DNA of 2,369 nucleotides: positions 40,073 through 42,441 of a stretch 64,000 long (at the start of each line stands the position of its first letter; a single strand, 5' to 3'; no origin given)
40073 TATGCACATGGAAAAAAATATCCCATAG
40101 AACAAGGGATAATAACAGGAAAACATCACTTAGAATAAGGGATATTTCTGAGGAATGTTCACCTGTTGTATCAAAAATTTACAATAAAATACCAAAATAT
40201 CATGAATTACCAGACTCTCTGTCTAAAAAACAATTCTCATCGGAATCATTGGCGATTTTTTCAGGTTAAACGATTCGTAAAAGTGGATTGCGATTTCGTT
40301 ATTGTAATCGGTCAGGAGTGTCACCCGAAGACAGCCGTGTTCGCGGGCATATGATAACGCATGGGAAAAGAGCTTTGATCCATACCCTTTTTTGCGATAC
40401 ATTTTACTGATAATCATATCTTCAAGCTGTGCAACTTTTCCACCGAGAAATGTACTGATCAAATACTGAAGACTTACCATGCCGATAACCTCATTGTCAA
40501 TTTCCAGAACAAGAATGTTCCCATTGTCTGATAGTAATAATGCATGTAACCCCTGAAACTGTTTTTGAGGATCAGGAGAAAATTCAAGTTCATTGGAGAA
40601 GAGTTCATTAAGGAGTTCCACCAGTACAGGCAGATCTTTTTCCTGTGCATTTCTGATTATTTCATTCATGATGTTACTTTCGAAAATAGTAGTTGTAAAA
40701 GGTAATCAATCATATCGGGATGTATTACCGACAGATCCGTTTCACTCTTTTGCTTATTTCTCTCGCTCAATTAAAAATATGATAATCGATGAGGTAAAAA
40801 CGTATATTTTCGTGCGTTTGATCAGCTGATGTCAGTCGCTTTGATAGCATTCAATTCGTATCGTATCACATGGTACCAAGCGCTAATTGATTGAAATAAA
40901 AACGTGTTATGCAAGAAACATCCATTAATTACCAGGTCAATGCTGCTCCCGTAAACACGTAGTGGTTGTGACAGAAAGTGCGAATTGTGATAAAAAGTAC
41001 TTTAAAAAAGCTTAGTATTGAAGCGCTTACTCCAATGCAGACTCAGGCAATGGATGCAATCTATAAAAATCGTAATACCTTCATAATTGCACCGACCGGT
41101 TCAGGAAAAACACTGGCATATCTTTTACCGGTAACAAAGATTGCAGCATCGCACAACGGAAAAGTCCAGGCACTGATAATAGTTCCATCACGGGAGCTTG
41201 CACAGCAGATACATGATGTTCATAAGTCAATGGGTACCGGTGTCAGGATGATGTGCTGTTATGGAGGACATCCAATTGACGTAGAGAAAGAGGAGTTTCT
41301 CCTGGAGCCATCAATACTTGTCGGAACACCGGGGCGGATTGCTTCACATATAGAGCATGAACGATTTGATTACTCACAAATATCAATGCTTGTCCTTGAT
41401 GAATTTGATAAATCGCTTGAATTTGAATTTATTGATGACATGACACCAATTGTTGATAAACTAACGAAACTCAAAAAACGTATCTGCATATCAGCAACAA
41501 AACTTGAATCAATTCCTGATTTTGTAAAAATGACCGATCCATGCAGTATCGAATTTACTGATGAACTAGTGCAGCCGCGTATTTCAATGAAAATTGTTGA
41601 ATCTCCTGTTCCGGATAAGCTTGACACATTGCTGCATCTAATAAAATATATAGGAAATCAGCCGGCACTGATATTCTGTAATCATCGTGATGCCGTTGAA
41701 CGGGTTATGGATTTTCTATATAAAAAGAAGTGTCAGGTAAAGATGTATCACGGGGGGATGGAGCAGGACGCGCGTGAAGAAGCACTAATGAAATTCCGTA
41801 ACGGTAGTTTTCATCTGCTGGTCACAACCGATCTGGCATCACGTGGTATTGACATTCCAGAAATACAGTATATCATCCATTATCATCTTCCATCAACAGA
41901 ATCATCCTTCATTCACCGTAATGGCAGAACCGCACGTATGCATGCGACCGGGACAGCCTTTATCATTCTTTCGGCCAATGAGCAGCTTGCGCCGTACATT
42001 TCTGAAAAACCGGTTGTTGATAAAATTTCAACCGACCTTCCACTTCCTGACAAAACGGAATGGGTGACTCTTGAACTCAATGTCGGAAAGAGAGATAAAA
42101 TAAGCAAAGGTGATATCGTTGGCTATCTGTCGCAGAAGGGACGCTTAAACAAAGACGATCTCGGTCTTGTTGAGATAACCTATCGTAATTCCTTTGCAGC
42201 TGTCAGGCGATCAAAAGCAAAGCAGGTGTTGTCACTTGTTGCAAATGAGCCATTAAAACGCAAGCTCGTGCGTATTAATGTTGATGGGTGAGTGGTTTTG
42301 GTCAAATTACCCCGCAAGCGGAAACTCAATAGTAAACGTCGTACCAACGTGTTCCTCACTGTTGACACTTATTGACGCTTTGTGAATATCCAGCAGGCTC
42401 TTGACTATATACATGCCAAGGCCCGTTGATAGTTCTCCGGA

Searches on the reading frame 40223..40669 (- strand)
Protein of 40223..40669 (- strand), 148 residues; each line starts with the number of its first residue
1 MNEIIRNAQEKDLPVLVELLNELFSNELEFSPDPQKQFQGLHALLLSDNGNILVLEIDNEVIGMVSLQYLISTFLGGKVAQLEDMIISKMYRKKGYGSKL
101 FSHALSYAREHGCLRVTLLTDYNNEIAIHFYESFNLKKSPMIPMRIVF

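Call 8: search_protein_families(library=pfam, proteins=[window:40223-40669:-], max_evalue=0.01)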
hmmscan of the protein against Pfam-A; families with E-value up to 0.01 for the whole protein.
window:40223-40669:- (148 aa): 7 families
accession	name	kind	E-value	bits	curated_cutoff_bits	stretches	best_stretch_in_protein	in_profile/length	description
PF00583.31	Acetyltransf_1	-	1.6e-20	73.9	20.7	1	18-134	6-114/116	Acetyltransferase (GNAT) family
PF13508.13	Acetyltransf_7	-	1.6e-13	51.3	27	1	49-134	2-80/84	Acetyltransferase (GNAT) domain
PF13527.13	Acetyltransf_9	-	5.4e-07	30.1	25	1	5-135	2-123/127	Acetyltransferase (GNAT) domain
PF13673.13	Acetyltransf_10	-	2.2e-05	24.9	23.6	1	41-134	22-105/128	Acetyltransferase (GNAT) domain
PF13302.13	Acetyltransf_3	-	5e-05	24.5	25.4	1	4-132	3-133/138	Acetyltransferase (GNAT) domain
PF14542.12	Acetyltransf_CG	-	0.00047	20.7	30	1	75-113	20-58/80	GCN5-related N-acetyl-transferase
PF08445.16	FR47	-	0.0041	17.5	22.1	1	67-138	9-79/86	FR47-like protein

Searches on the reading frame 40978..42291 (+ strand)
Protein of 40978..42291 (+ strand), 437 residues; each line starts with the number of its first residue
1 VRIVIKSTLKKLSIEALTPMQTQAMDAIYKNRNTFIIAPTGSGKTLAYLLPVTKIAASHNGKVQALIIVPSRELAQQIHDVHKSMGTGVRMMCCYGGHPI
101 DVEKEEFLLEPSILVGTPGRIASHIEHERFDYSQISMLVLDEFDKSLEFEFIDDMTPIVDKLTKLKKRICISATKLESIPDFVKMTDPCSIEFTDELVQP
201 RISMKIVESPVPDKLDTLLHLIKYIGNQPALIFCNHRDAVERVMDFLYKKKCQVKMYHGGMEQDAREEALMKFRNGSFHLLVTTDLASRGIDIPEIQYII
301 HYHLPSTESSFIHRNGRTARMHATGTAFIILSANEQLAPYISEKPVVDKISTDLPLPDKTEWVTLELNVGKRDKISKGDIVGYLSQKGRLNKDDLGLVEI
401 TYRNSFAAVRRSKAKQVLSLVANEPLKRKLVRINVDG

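Call 8: search_protein_families(library=pfam, proteins=[window:40978-42291:+], max_evalue=0.01)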
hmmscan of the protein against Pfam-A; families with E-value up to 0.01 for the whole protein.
window:40978-42291:+ (437 aa): 7 families
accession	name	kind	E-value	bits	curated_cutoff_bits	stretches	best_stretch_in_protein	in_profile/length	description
PF00270.35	DEAD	-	8.1e-40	136.7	26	1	18-174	1-159/167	DEAD/DEAH box helicase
PF00271.37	Helicase_C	-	1.4e-29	102.9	23.5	1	214-321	2-109/110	Helicase conserved C-terminal domain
PF03880.21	DbpA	-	1.1e-16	61.1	25.6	1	364-434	1-71/72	DbpA RNA binding domain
PF04851.21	ResIII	-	2.9e-11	44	22.5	1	17-149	4-140/164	Type III restriction enzyme, res subunit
PF02562.22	PhoH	-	7.4e-06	26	27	1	14-69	2-55/205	PhoH-like protein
PF00176.29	SNF2-rel_dom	-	0.0025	17.4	24.9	1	32-174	18-162/290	SNF2-related domain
PF13245.12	AAA_19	-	0.0034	18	25.1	1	21-143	1-99/134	AAA domain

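Call 48: find_encoding_contigs(protein=window:40978-42291:+, flank=6000, max_places=10)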
Protein window:40978-42291:+ (437 aa): no gene with exactly this product is on record in the collection.
